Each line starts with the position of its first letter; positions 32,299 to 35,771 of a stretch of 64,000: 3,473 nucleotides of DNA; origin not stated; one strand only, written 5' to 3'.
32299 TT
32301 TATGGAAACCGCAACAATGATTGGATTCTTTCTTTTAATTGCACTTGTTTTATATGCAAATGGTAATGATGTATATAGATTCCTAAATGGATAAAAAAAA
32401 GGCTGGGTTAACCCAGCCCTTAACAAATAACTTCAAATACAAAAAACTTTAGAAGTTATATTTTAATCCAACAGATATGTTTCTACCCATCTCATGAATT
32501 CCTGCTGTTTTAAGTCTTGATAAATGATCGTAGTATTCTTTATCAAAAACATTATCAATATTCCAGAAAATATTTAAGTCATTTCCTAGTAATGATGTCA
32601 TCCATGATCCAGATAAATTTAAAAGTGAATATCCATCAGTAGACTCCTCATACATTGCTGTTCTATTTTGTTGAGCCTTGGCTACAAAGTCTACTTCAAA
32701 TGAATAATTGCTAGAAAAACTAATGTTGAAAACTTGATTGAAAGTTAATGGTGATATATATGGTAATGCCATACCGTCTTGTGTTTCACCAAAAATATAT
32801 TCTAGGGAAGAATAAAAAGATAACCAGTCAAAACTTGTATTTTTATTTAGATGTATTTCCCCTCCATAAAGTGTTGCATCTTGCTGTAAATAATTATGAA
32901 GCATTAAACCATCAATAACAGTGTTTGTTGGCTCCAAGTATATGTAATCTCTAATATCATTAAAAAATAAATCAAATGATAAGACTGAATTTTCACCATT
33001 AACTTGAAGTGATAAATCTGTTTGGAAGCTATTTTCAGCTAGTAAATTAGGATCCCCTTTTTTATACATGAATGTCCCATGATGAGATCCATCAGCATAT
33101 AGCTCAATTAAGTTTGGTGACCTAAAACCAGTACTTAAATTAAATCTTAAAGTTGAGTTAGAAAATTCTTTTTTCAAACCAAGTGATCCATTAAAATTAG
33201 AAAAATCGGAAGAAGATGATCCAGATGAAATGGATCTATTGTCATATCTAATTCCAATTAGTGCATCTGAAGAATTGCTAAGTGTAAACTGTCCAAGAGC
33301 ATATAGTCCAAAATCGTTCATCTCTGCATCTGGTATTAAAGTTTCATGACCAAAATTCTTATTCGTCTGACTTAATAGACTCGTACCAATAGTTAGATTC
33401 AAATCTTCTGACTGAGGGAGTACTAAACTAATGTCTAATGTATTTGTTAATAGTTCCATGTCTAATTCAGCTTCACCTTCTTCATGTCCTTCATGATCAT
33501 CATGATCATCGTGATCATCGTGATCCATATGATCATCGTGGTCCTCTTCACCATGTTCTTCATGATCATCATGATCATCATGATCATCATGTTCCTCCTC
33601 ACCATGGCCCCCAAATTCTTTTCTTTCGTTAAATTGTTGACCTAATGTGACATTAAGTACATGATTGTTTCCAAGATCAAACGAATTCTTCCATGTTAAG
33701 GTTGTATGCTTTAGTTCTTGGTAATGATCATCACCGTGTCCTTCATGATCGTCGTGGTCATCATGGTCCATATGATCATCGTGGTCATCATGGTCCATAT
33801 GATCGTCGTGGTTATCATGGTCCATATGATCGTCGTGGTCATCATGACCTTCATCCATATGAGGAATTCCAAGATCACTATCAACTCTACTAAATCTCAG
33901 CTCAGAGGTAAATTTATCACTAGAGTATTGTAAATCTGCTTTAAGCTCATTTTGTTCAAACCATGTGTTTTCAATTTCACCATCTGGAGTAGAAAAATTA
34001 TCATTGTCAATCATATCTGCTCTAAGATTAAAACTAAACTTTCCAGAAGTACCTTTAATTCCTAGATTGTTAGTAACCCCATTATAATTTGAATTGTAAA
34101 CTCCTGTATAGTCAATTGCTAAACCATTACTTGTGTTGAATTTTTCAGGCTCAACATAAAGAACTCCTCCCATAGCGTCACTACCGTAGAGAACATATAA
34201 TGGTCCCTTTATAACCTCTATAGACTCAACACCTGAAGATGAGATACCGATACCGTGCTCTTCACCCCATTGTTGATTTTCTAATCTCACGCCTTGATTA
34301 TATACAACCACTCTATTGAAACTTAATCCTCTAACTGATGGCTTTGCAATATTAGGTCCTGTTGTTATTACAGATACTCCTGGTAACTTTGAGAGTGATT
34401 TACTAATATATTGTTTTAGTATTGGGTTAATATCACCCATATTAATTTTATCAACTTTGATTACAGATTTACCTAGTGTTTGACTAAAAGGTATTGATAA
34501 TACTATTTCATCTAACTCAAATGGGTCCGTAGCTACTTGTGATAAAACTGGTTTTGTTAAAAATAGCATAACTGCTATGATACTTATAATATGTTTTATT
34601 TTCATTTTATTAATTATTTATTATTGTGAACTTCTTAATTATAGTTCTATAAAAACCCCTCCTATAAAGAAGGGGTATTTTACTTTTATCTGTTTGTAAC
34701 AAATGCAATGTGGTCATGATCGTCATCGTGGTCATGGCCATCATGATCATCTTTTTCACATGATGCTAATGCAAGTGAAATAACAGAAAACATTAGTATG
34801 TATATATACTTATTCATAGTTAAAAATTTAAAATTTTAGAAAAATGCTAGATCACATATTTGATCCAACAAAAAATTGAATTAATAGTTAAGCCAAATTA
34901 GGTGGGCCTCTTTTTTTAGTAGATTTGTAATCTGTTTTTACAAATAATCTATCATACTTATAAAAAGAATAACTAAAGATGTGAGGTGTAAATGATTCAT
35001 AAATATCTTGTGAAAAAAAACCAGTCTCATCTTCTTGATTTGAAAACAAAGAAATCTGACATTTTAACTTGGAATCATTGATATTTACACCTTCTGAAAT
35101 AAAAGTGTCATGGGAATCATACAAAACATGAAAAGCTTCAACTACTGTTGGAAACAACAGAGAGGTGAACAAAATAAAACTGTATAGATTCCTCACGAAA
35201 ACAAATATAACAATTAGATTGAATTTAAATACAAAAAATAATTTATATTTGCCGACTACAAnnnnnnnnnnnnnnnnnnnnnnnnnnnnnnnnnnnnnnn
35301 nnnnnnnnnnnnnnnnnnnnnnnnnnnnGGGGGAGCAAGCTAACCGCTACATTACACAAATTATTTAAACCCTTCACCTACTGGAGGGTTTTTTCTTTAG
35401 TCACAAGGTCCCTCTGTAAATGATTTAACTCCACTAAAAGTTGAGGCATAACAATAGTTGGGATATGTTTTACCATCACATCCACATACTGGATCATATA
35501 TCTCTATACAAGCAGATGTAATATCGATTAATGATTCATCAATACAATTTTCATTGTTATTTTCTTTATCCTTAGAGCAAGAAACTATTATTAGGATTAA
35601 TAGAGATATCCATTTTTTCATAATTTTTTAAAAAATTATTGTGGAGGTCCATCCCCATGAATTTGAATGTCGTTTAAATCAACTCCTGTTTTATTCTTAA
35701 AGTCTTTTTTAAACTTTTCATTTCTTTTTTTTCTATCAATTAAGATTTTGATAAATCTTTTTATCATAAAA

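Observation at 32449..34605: TonB-dependent receptor with two about 46-residue, almost pure His/Asp/Glu inserts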

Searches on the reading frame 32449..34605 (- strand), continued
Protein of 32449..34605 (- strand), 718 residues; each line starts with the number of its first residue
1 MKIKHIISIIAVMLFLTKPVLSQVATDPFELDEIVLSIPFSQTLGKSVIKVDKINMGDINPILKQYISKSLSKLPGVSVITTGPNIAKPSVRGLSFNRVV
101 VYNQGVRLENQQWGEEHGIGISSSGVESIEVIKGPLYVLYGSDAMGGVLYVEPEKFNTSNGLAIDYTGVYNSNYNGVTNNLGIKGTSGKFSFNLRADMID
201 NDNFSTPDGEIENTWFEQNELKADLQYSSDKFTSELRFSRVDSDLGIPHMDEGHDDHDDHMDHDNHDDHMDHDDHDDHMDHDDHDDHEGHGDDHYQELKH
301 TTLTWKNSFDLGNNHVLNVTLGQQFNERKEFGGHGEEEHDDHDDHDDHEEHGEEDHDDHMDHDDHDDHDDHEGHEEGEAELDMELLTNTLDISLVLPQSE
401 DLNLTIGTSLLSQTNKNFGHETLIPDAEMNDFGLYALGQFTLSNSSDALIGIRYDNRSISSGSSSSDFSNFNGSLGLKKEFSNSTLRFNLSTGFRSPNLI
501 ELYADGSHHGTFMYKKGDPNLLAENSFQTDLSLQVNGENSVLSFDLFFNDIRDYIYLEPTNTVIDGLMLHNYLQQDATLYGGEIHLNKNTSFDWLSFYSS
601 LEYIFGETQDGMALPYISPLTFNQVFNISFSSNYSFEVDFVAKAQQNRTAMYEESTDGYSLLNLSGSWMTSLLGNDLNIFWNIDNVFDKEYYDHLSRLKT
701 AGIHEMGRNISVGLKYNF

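Call 44: find_encoding_contigs(protein=P0378, flank=8000, max_places=2)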
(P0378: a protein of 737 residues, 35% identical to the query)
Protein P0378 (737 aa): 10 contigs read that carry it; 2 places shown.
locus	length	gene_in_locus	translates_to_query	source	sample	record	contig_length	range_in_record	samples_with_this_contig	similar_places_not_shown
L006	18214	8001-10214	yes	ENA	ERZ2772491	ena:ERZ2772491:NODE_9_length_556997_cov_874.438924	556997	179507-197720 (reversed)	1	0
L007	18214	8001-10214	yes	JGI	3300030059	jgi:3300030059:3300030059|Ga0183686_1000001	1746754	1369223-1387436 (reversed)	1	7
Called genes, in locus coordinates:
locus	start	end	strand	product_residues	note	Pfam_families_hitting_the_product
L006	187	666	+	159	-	PF18962:Por_Secre_tail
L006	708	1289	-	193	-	PF00583:Acetyltransf_1 (weak)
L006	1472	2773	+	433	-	PF13620:CarboxypepD_reg, PF13715:CarbopepD_reg_2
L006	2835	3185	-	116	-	PF00037:Fer4 (weak), PF12797:Fer4_2 (faint), PF13187:Fer4_9 (faint), PF13237:Fer4_10 (weak), PF12838:Fer4_7 (weak), PF13183:Fer4_8 (weak)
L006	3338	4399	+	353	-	PF05893:LuxC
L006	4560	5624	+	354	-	PF00266:Aminotran_5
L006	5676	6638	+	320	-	PF00389:2-Hacid_dh, PF02826:2-Hacid_dh_C, PF01262:AlaDh_PNT_C (weak)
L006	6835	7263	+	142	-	PF19643:DUF6146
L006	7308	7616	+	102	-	PF20584:DUF6787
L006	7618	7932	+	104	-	-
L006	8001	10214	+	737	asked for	PF13620:CarboxypepD_reg, PF13715:CarbopepD_reg_2, PF07715:Plug, PF00593:TonB_dep_Rec_b-barrel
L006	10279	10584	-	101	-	-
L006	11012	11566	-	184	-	PF01625:PMSR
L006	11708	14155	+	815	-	PF06452:CBM9_1 (weak), PF19313:DUF5916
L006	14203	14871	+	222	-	PF00005:ABC_tran, PF02463:SMC_N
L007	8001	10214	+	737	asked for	PF13620:CarboxypepD_reg, PF13715:CarbopepD_reg_2, PF07715:Plug, PF00593:TonB_dep_Rec_b-barrel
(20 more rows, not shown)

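Call 47: search_protein_families(library=ncbifam, proteins=[L005:7588-7923:+, L005:7295-7588:+, L005:6813-7265:+, L005:10473-10781:-], max_evalue=0.01)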
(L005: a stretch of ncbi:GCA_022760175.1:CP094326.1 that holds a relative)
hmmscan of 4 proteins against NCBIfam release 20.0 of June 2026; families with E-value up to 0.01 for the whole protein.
L005:7588-7923:+ (111 aa): 0 families

L005:7295-7588:+ (97 aa): 0 families

L005:6813-7265:+ (150 aa): 0 families

L005:10473-10781:- (102 aa): 0 families

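Call 48: find_related_loci(query=window:32449-34605:-, collection=genome_contigs, flank=3000)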
Query window:32449-34605:- (718 aa) in genome_contigs; peptide patterns used: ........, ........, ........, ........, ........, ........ (x = any residue, [..] = any of these).
70 stretches matched a pattern; 30 encode a relative of the query (tblastn E <= 1e-3); 30 distinct loci.
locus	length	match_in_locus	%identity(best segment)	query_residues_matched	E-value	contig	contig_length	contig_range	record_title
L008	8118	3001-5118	95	1-718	0e+0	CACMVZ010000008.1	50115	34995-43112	MAG: uncultured Bacteroidetes bacterium isolate AG-892-E21 genome assembly, contig: AG-892-E21_NODE_8, whole genome shot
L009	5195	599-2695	80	1-718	0e+0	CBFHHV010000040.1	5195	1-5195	MAG: Candidatus Marisimplicoccus sp. isolate AGTU_19_bin_48_strict genome assembly, contig: AGTU_19_bin_48_strict_c41, w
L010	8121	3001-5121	78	1-718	0e+0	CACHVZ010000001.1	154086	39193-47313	uncultured Bacteroidetes bacterium isolate AG-912-I19 genome assembly, contig: AG-912-I19_NODE_1, whole genome shotgun s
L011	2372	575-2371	77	1-634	0e+0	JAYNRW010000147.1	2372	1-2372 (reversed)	MAG: Flavobacteriaceae bacterium isolate 139538_S35_metabat_bins_2.tsv.119 NODE_32081_length_2372_cov_9.601208, whole ge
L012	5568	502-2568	67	1-718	0e+0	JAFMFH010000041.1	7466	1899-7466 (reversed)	MAG: Flavobacteriaceae bacterium isolate CPBay_Sum15G08_34 NODE_2621_length_7466_cov_8.744029, whole genome shotgun sequ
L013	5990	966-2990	66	5-717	0e+0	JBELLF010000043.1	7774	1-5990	MAG: Candidatus Marisimplicoccus framensis isolate REMEI165_ass_metaspades_bin.63 NODE_9262_length_7774_cov_35.173986, w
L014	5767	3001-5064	66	1-718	0e+0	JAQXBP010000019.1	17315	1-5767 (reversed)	MAG: Flavobacteriaceae bacterium isolate cluster4_bin.22 k119_289318, whole genome shotgun sequence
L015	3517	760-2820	65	1-718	0e+0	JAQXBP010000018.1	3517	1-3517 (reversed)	MAG: Flavobacteriaceae bacterium isolate cluster4_bin.22 k119_289152, whole genome shotgun sequence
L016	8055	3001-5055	65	5-717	0e+0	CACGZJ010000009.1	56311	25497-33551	uncultured Bacteroidetes bacterium isolate AG-426-I09 genome assembly, contig: AG-426-I09_NODE_9, whole genome shotgun s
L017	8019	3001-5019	64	8-718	0e+0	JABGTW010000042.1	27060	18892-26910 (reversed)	MAG: Cryomorphaceae bacterium isolate SI034_bin14 k141_92812, whole genome shotgun sequence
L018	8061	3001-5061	64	6-718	0e+0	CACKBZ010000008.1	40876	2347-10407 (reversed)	uncultured Bacteroidetes bacterium isolate AG-916-L03 genome assembly, contig: AG-916-L03_NODE_8, whole genome shotgun s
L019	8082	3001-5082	61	1-718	0e+0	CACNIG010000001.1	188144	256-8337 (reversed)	MAG: uncultured Bacteroidetes bacterium isolate AG-893-B06 genome assembly, contig: AG-893-B06_NODE_1, whole genome shot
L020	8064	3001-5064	63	1-718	0e+0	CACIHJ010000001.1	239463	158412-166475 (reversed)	uncultured Bacteroidetes bacterium isolate AG-435-G19 genome assembly, contig: AG-435-G19_NODE_1, whole genome shotgun s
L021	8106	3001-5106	90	1-718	0e+0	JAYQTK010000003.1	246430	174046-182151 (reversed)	MAG: Bacteroidota bacterium isolate SD3109_NP_metabat_bins_2.tsv.385 contig_12844_pilon, whole genome shotgun sequence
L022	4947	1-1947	49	79-718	5e-165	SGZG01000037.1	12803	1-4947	MAG: Flavobacteriales bacterium isolate MED-G123 Flavobacteriales-MED-G123-C37, whole genome shotgun sequence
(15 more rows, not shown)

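Call 54: predict_structure(alignment_id=A3)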
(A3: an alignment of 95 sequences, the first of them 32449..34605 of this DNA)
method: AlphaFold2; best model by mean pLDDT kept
length: 718 residues; sequences in the alignment: 95
mean_pLDDT: 78.1   pTM: 0.77
mean pLDDT of the five models: 78.1, 75.8, 75.0, 74.5, 71.6
residues with pLDDT >= 90: 270; 70-90: 282; 50-70: 53; < 50: 113
segments of 3 or more residues with pLDDT < 50: 17-39, 41-45, 251-291, 334-376
pLDDT, mean of each block of 10 residues (from residue 1): 69 55 27 31 53 81 74 82 72 81 73 59 81 72 80 87 94 91 95 94 86 83 94 93 78 42 40 35 37 76 91 87 88 50 40 36 36 51 89 81 88 87 84 89 85 91 89 90 92 87 79 84 93 92 94 90 85 94 91 89 93 88 92 90 92 88 94 93 94 85 87 94
secondary structure, 60 per line:
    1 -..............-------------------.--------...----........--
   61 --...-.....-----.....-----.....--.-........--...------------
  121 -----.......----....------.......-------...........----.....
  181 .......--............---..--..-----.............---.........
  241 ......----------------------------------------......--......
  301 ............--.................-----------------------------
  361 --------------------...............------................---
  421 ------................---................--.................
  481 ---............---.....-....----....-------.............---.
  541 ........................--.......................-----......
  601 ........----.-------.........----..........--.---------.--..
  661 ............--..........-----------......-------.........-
elements in order (helices of 4 or more, strands of 3 or more residues): H2-15 E51-55 H67-71 E77-81 E87-91 E99-103 E106-108 E126-132 H137-140 E147-153 E161-171 E176-187 E190-201 E216-228 E232-246 H287-292 E295-312 E315-331 E381-395 E402-417 E427-442 E446-461 E464-480 E484-495 H499-503 E505-508 E513-516 E524-536 E540-564 E567-589 E595-608 E621-629 E634-643 E659-672 E675-684 H697-701 E709-717

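Call 58: fold_search(model_id=the predicted structure, library=pdb)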
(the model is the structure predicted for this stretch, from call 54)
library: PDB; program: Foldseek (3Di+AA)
matches with E <= 10: 759; with E <= 0.001: 291
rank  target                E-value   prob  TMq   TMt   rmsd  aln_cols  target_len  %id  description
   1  4rdt_A                1.6e-35  1.00  0.76  0.86   7.3       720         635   17  Structure of the bacterial Zn-transporter ZnuD from Neisseria meningitidis (flexible conformation bound to a zinc ion) (released 2015-08-19)
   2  4rdt_B                1.9e-35  1.00  0.76  0.86   6.9       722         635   17  Structure of the bacterial Zn-transporter ZnuD from Neisseria meningitidis (flexible conformation bound to a zinc ion) (released 2015-08-19)
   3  4rdr                  2.9e-33  1.00  0.76  0.77   5.6       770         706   16  Structure of the bacterial Zn-transporter ZnuD from Neisseria meningitidis (locked conformation bound to zinc and cadmiu (released 2015-08-19)
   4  4rvw                  2.1e-32  1.00  0.74  0.87   2.9       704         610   17  Structure of the bacterial Zn-transporter ZnuD from Neisseria meningitidis (soaked with 20 micromolar Zinc) (released 2015-08-19)
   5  6z8z_B                6.0e-32  1.00  0.71  0.79   7.0       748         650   16  Copper transporter OprC (released 2021-06-09)
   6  6fok_B                6.9e-32  1.00  0.71  0.79   4.4       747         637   15  Copper transporter OprC (released 2019-03-13)
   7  6z9n_B                1.0e-31  1.00  0.72  0.78   5.5       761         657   15  Copper transporter OprC (released 2021-06-30)
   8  8the_A                1.3e-31  1.00  0.68  0.69   6.0       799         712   16  Cryo-EM structure of Pseudomonas aeruginosa TonB-dependent transporter PhuR in complex with synthetic antibody and hem (released 2024-01-31)
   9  6z9n_A                1.6e-31  1.00  0.71  0.79   5.4       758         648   15  Copper transporter OprC (released 2021-06-30)
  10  6z8s_B                1.6e-31  1.00  0.71  0.78   5.6       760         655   15  Copper transporter OprC (released 2021-06-09)
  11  6z8s_A                2.3e-31  1.00  0.71  0.78   5.7       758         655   14  Copper transporter OprC (released 2021-06-09)
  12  6fok_A                2.5e-31  1.00  0.73  0.80   5.5       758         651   15  Copper transporter OprC (released 2019-03-13)
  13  3fhh                  3.1e-31  1.00  0.72  0.82   4.0       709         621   17  Crystal structure of the heme/hemoglobin outer membrane transporter ShuA from Shigella dysenteriae (released 2009-07-14)
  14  6z8q_A                3.1e-31  1.00  0.71  0.77   5.8       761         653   15  Copper transporter OprC (released 2021-06-09)
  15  6z99_A                3.1e-31  1.00  0.71  0.77   5.8       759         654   15  Copper transporter OprC (released 2021-06-30)
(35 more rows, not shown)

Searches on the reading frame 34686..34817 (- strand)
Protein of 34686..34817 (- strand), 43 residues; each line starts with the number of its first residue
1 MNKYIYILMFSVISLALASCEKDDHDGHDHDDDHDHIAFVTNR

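Call 47: search_protein_families(library=ncbifam, proteins=[window:34686-34817:-], max_evalue=0.01)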
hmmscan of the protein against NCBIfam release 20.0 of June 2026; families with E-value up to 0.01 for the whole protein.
window:34686-34817:- (43 aa): 2 families
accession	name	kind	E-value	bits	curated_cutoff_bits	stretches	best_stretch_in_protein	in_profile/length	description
NF053691.1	BamM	equivalog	0.0028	16.7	315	1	1-31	1-31/376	BamM family beta-barrel-assembly machinery protein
NF053689.1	BamJ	equivalog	0.0075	16.5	100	1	1-32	1-34/184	BamJ family beta-barrel-assembly machinery protein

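Call 73: find_homologous_proteins(query=window:34686-34817:-, max_evalue=0.001)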
Query window:34686-34817:- (43 aa): 6 proteins with E <= 0.001 among 6 candidates.
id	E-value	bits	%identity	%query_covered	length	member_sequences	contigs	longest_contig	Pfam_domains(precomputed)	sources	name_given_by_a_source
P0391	4.8e-21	89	98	100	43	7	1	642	-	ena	-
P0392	5.8e-19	83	95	100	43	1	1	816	-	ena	-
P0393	9.7e-18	79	93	100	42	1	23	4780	-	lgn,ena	-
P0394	2.4e-16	75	84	100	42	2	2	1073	-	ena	-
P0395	1.7e-14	69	97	81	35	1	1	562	-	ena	-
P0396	2.9e-11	59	83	81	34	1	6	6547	-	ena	-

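Call 91: find_related_loci(query=A5, collection=metagenome_contigs, flank=2600)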
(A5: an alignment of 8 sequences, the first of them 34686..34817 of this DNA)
Query A5 (43 aa) in metagenome_contigs; peptide patterns used: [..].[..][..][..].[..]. (x = any residue, [..] = any of these).
600 stretches matched a pattern (row limit reached: there are more); 2 encode a relative of the query (tblastn E <= 1e-3); 2 distinct loci.
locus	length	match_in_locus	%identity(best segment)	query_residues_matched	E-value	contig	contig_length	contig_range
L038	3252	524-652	98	1-43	5e-26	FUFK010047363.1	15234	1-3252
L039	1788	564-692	93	1-43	3e-12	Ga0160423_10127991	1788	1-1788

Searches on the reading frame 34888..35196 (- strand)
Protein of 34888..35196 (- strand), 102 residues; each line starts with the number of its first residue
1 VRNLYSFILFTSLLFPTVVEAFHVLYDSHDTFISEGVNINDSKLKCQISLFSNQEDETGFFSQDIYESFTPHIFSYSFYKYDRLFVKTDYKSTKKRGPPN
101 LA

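Call 15: search_protein_families(library=pfam, proteins=[window:34888-35196:-], max_evalue=0.001)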
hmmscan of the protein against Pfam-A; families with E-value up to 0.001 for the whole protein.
window:34888-35196:- (102 aa): 0 families

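Call 47: search_protein_families(library=ncbifam, proteins=[window:34888-35196:-], max_evalue=0.01)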
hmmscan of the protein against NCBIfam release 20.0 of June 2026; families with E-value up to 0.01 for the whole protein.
window:34888-35196:- (102 aa): 0 families

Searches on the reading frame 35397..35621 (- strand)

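Call 15: search_protein_families(library=pfam, proteins=[window:35397-35621:-], max_evalue=0.001)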
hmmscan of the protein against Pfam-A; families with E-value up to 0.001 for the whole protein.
window:35397-35621:- (74 aa): 2 families
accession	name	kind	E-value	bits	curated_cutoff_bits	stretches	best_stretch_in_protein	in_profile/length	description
PF00050.26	Kazal_1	-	3.6e-06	27.3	21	1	28-58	7-29/49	Kazal-type serine protease inhibitor domain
PF07648.20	Kazal_2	-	1.5e-05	25.4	22.8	1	41-73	10-48/48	Kazal-type serine protease inhibitor domain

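Call 47: search_protein_families(library=ncbifam, proteins=[window:35397-35621:-], max_evalue=0.01)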
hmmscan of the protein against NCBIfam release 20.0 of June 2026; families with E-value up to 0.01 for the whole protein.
window:35397-35621:- (74 aa): 0 families
